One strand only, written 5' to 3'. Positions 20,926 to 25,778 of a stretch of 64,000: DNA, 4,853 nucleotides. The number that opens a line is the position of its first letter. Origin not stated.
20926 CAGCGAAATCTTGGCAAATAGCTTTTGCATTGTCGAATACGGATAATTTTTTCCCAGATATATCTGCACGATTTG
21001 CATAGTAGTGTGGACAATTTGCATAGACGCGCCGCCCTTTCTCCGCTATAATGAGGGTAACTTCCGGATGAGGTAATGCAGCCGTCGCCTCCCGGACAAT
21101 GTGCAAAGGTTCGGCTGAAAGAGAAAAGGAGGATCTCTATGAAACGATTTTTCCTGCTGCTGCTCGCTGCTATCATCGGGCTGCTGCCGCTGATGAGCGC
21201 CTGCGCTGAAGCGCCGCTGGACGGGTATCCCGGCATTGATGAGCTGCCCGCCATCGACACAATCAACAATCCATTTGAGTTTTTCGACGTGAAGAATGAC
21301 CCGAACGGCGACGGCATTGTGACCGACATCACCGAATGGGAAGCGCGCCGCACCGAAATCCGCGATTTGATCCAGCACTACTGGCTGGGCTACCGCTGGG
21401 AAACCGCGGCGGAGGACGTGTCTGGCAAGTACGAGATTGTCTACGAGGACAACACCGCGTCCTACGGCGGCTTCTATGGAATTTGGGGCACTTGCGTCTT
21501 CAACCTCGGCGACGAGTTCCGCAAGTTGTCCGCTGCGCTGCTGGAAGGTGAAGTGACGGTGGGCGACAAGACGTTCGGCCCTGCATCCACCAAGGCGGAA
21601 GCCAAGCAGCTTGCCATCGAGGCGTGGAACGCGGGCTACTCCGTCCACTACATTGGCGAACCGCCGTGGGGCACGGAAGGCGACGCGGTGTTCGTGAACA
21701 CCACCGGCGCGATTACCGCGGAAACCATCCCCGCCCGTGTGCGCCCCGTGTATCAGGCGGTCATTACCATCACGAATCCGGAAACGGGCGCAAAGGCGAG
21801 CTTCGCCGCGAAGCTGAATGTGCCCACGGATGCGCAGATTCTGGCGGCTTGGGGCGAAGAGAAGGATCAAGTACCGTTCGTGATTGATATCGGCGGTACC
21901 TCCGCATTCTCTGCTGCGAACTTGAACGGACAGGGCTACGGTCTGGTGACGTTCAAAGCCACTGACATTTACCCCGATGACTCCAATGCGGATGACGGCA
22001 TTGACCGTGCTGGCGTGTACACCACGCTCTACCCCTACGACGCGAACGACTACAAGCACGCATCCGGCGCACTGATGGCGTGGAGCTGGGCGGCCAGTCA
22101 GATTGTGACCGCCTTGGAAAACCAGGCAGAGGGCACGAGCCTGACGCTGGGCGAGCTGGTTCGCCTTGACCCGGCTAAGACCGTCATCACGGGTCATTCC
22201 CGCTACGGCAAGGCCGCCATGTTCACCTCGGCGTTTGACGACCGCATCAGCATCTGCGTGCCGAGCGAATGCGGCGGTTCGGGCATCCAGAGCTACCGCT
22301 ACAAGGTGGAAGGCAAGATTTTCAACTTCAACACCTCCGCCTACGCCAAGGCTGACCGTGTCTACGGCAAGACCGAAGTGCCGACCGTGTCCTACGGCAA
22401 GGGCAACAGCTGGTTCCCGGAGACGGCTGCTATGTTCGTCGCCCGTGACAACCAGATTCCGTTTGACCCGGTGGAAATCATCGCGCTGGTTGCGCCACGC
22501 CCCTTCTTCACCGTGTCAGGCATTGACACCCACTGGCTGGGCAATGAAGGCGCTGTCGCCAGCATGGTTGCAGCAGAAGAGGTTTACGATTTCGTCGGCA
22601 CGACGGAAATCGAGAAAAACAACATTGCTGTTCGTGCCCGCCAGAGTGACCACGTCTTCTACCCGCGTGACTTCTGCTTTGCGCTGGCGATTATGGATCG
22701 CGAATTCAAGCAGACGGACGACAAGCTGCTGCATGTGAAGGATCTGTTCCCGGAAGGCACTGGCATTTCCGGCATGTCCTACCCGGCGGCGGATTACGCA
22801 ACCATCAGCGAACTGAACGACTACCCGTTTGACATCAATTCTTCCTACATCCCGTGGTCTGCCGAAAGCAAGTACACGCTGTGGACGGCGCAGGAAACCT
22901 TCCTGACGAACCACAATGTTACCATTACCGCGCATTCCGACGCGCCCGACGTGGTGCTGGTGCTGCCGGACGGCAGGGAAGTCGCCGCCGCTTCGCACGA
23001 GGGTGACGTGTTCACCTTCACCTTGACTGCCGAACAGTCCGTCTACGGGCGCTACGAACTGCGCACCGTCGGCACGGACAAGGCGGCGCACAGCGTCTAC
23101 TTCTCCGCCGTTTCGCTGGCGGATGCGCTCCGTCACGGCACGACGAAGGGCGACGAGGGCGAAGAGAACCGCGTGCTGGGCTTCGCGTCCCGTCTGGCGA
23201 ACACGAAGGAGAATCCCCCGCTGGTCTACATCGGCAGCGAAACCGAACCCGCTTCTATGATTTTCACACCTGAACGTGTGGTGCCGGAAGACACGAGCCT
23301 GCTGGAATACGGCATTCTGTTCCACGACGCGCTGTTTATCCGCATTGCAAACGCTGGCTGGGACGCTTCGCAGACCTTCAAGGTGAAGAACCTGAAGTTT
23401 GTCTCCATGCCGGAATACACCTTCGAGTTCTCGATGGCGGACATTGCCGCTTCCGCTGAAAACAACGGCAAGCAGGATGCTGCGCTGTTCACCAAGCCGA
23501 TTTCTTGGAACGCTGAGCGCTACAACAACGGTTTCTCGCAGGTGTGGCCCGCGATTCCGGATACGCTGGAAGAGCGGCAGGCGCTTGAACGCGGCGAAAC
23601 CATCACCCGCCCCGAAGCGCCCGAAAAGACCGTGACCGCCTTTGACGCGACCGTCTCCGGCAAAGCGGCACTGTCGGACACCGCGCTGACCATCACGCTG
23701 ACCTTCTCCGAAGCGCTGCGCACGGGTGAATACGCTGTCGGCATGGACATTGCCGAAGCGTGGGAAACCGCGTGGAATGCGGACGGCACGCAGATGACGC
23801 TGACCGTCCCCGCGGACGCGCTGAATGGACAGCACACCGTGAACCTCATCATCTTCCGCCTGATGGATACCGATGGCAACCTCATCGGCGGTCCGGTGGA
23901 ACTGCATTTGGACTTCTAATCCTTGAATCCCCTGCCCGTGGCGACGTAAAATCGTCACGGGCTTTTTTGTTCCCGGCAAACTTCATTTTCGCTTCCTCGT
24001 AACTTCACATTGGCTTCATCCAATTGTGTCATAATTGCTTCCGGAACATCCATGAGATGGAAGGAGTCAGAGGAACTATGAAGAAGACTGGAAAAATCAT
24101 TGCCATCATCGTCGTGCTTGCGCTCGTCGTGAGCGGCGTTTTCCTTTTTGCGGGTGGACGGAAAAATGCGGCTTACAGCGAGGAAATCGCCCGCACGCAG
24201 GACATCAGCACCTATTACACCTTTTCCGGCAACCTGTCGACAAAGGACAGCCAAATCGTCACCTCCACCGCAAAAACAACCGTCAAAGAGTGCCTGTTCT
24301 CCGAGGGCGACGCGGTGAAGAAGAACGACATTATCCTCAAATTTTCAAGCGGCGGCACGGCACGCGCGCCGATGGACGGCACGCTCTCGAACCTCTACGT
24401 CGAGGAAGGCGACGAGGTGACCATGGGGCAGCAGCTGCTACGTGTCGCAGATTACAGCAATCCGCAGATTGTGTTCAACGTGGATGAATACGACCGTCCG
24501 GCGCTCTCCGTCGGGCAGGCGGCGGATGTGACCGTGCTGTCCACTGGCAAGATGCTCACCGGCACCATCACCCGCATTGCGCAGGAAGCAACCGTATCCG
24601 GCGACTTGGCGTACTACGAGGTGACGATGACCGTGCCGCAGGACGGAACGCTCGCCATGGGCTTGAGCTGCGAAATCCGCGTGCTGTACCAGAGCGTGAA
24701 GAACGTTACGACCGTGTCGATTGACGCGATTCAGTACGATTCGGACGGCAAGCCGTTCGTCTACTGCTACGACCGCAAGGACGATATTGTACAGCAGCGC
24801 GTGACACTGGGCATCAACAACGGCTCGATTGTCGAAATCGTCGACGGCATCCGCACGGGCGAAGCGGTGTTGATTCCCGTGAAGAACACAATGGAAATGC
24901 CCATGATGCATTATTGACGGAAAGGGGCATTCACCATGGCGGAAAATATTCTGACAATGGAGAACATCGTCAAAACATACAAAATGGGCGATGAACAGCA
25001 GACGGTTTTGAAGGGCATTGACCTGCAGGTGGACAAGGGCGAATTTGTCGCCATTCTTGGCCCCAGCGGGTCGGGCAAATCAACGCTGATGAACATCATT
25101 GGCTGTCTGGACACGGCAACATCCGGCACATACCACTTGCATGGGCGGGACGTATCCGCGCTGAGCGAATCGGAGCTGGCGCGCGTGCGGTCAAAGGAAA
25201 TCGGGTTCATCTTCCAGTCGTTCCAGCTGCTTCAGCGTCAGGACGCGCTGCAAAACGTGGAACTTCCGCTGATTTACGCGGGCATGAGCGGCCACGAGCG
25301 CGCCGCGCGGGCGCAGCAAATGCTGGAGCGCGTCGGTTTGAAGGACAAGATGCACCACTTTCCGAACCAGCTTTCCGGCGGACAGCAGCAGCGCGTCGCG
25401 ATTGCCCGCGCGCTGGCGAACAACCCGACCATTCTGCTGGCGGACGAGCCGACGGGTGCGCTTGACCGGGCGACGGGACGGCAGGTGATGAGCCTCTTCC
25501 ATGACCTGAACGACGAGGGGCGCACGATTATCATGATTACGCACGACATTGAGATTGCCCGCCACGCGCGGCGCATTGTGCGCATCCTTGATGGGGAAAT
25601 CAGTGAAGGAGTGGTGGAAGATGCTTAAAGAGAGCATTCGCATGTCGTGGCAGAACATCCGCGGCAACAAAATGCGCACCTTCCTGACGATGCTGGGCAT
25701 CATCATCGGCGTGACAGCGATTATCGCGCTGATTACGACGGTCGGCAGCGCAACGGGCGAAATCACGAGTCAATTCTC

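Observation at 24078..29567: Small alarmone synthetase translationally coupled to a two-component system and a MacAB-type efflux pump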

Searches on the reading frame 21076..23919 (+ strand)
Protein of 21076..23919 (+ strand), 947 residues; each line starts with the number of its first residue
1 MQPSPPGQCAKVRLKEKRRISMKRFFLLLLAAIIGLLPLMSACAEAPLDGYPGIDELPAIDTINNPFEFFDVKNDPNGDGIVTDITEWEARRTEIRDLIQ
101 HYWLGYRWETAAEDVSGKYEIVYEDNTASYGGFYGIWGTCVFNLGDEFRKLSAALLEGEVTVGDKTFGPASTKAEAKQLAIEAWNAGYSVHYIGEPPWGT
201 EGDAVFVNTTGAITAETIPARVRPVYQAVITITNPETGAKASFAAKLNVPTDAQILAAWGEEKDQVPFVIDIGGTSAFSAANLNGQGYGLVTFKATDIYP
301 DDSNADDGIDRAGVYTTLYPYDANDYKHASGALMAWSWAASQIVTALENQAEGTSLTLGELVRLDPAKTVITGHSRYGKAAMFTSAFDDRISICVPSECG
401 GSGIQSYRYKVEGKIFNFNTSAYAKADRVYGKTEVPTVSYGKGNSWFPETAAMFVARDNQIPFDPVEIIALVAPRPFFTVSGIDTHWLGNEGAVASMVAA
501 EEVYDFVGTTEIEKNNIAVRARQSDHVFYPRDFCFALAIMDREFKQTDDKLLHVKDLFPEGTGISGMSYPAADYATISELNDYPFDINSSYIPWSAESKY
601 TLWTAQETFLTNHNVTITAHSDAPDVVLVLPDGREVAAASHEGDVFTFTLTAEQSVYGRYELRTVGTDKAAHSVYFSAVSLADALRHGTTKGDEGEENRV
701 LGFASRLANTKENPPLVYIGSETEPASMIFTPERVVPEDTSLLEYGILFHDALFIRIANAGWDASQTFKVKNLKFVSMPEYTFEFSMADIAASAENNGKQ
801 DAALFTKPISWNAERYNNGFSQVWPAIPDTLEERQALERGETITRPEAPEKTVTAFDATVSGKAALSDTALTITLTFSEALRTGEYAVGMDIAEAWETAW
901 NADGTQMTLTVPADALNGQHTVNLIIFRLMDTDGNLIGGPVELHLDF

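Call 3: search_protein_families(library=pfam, proteins=[window:21076-23919:+])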
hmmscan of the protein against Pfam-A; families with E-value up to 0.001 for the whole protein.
window:21076-23919:+ (947 aa): 1 family
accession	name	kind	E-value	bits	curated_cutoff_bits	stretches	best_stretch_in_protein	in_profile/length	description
PF22244.2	GCE_fung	-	1.1e-36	127.2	27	1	236-508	5-231/231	Glucuronyl esterase, fungi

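Call 4: search_protein_families(library=ncbifam, proteins=[window:21076-23919:+])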
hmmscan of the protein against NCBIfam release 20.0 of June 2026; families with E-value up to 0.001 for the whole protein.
window:21076-23919:+ (947 aa): 0 families

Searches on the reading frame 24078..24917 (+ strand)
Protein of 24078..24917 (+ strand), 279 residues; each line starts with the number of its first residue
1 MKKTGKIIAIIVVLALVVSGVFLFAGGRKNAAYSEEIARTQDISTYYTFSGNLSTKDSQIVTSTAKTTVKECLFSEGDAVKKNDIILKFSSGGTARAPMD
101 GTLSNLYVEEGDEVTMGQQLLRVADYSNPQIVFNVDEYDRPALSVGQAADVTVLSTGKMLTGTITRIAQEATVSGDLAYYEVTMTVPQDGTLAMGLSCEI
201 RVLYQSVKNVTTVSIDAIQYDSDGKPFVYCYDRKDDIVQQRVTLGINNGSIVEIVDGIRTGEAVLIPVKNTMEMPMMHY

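Call 3: search_protein_families(library=pfam, proteins=[window:24078-24917:+])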
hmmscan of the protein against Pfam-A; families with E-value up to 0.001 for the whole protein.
window:24078-24917:+ (279 aa): 4 families
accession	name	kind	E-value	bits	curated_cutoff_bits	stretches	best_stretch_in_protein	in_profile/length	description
PF13437.12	HlyD_3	-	1.5e-12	48.6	22.2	1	95-192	2-103/106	HlyD family secretion protein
PF16576.10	HlyD_D23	-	1.1e-10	41.6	30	1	94-170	110-187/214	Barrel-sandwich domain of CusB or HlyD membrane-fusion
PF00364.28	Biotin_lipoyl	-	3.8e-06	27.1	22.1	1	63-122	11-72/73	Biotin-requiring enzyme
PF13533.13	Biotin_lipoyl_2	-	4.6e-05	23.6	29.8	0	97-122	5-30/32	Biotin-lipoyl like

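Call 4: search_protein_families(library=ncbifam, proteins=[window:24078-24917:+])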
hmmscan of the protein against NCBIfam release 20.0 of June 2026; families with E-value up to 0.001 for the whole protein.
window:24078-24917:+ (279 aa): 18 families
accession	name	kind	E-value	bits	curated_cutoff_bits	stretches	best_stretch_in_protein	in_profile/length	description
TIGR01730.1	RND_mfp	subfamily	2.4e-30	105.6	94.9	1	96-266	138-307/322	efflux RND transporter periplasmic adaptor subunit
TIGR00999.1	8a0102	subfamily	1.6e-20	73.4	319.3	1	95-265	93-263/271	CzcB/NccB family metal efflux transporter periplasmic adaptor subunit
NF038010.1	ABC_adapt_DarC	equivalog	6.7e-12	44.8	450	1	96-272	234-408/417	darobactin export ABC transporter periplasmic adaptor subunit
NF008606.0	PRK11578.1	equivalog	5.3e-11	42.2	342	1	96-269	187-365/371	macrolide transporter subunit MacA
NF045680.1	DiMtlExpIhpB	equivalog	9.3e-09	34.7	450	1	44-263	82-305/326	divalent metal ion exporter adaptor subunit IhpB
NF008589.1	PRK11556.1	equivalog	3.3e-07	29.6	391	0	198-265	306-372/392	MdtA/MuxA family multidrug efflux RND transporter periplasmic adaptor subunit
TIGR02971.1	heterocyst_DevB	subfamily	3e-06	26.9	129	1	95-168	207-279/327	ABC exporter membrane fusion protein, DevB family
TIGR00998.1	8a0101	subfamily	2e-05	23.7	390.8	1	95-169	207-283/334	EmrA/EmrK family multidrug efflux transporter periplasmic adaptor subunit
TIGR01843.1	type_I_hlyD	subfamily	2.3e-05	23.5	208.65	0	100-124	51-75/422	HlyD family type I secretion periplasmic adaptor subunit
NF008814.0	PRK11854.1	equivalog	3.6e-05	22.4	722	1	62-170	114-229/637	pyruvate dehydrogenase complex dihydrolipoyllysine-residue acetyltransferase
TIGR01347.1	sucB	equivalog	7.6e-05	22.1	378.65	1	60-174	8-127/404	dihydrolipoyllysine-residue succinyltransferase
NF007785.0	PRK10476.1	equivalog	0.00014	20.8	376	0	94-168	210-285/347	multidrug transporter subunit MdtN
NF006761.0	PRK09282.1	domain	0.00028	19.5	402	1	50-124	513-590/591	pyruvate carboxylase subunit B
NF004309.0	PRK05704.1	equivalog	0.00032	20.2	449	1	60-130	10-83/408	2-oxoglutarate dehydrogenase complex dihydrolipoyllysine-residue succinyltransferase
NF033512.1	T2SS_chap_CpaB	equivalog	0.00037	20.5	90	1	5-169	3-140/206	metalloprotease secretion chaperone CpaB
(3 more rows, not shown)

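Call 32: search_solved_structures(query=window:24078-24917:+, max_evalue=0.01)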
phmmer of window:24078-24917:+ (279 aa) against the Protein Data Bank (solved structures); distinct sequences matched with E-value up to 0.01: 12.
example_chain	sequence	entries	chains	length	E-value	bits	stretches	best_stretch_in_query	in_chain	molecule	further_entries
9qgy_G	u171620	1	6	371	1.3e-10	44.6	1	60-266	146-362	Macrolide export protein MacA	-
5nik_D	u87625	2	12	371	2.2e-10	43.8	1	95-266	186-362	Macrolide export protein MacA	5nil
3fpp_A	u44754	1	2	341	2.7e-10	43.5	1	95-266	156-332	Macrolide-specific efflux protein macA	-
4dk1_A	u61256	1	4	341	9.9e-06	28.6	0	95-160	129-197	Putative MacA, Multidrug resistance protein mexA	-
4dk0_A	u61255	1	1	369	4.2e-05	26.5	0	63-160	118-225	Putative MacA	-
1dcz_A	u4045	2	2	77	4.6e-05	26.4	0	68-123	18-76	TRANSCARBOXYLASE 1.3S SUBUNIT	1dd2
4qsl_H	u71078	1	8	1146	0.00025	24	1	52-123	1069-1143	Pyruvate carboxylase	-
4qsk_A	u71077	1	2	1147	0.00025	24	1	52-123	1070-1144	Pyruvate carboxylase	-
4qsh_A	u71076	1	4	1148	0.00025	24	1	52-123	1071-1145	Pyruvate carboxylase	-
1o78_A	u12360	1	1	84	0.0015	21.4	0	66-123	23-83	BIOTIN CARBOXYL CARRIER PROTEIN OF METHYLMALONYL-COA CARBOXYL-TRANSFERASE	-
5nen_A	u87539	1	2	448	0.0064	19.3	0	92-127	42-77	Lipase C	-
10bu_A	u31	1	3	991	0.0068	19.3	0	57-134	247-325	BAP inserted Hexon protein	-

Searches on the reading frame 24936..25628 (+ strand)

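Call 3: search_protein_families(library=pfam, proteins=[window:24936-25628:+])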
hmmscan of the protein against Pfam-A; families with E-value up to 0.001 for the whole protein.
window:24936-25628:+ (230 aa): 5 families
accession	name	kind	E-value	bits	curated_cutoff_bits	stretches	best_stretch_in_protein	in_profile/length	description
PF00005.33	ABC_tran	-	4.3e-36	125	25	1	25-173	1-136/137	ABC transporter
PF02463.25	SMC_N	-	1.8e-08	34.5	40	1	36-218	25-212/220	RecF/RecN/SMC N terminal domain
PF13304.12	AAA_21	-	1.9e-05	25.3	27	0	37-79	1-46/304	AAA domain, putative AbiEii toxin, Type IV TA system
PF13555.12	AAA_29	-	0.00028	21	27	1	29-52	16-39/61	P-loop containing region of AAA domain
PF03193.22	RsgA_GTPase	-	0.00044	20.6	30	1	12-55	84-126/174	RsgA GTPase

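Call 4: search_protein_families(library=ncbifam, proteins=[window:24936-25628:+])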
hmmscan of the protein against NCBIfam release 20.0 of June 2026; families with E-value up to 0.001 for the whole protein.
window:24936-25628:+ (230 aa): 189 families (the best 25 are shown)
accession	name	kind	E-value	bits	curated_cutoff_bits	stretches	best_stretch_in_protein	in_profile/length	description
NF007826.0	PRK10535.1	equivalog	2.4e-84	283.8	966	1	4-223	3-222/648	macrolide ABC transporter ATP-binding protein/permease MacB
TIGR02211.1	LolD_lipo_ex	equivalog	9.4e-72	241.1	307.75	1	5-223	1-220/221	lipoprotein-releasing ABC transporter ATP-binding protein LolD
NF038007.1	ABC_ATP_DarD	equivalog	1.9e-71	240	375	1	6-222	2-218/218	darobactin export ABC transporter ATP-binding protein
NF007879.0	PRK10584.1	equivalog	3.7e-67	226.4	336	1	2-224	3-226/228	putative ABC transporter ATP-binding protein YbbA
TIGR02982.1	heterocyst_DevA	subfamily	2.2e-64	217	295.8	1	6-222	2-219/220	ABC exporter ATP-binding subunit, DevA family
TIGR02673.1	FtsE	equivalog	2.9e-64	216.7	264.85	1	5-219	1-212/214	cell division ATP-binding protein FtsE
TIGR03608.1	L_ocin_972_ABC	subfamily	2.9e-64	216.3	254.85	1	9-217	2-206/206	putative bacteriocin export ABC transporter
NF008639.0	PRK11629.1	equivalog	7.3e-61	205.5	360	1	3-224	4-226/234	lipoprotein-releasing ABC transporter ATP-binding protein LolD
TIGR02315.1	ABC_phnC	equivalog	2.1e-57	194.4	266.1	1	5-222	1-224/243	phosphonate ABC transporter ATP-binding protein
NF007027.0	PRK09493.1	equivalog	1.4e-55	188.2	379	1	9-224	5-216/240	glutamine ABC transporter ATP-binding protein GlnQ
TIGR02314.1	ABC_MetN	equivalog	2.4e-53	181.3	499.7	1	6-221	2-218/343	methionine ABC transporter ATP-binding protein MetN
TIGR03265.1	PhnT2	equivalog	7.3e-53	180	457.7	1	4-223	3-214/353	putative 2-aminoethylphosphonate ABC transporter ATP-binding protein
NF008428.0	PRK11264.1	equivalog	8.1e-53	179.2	406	1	6-224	4-224/250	L-cystine ABC transporter ATP-binding protein TcyN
TIGR01186.1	proV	subfamily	2e-52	178.5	326.6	1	24-223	8-209/363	betaine/proline/choline family ABC transporter ATP-binding protein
TIGR03005.1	ectoine_ehuA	equivalog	9e-49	166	345.4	1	10-224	5-227/252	ectoine/hydroxyectoine ABC transporter ATP-binding protein EhuA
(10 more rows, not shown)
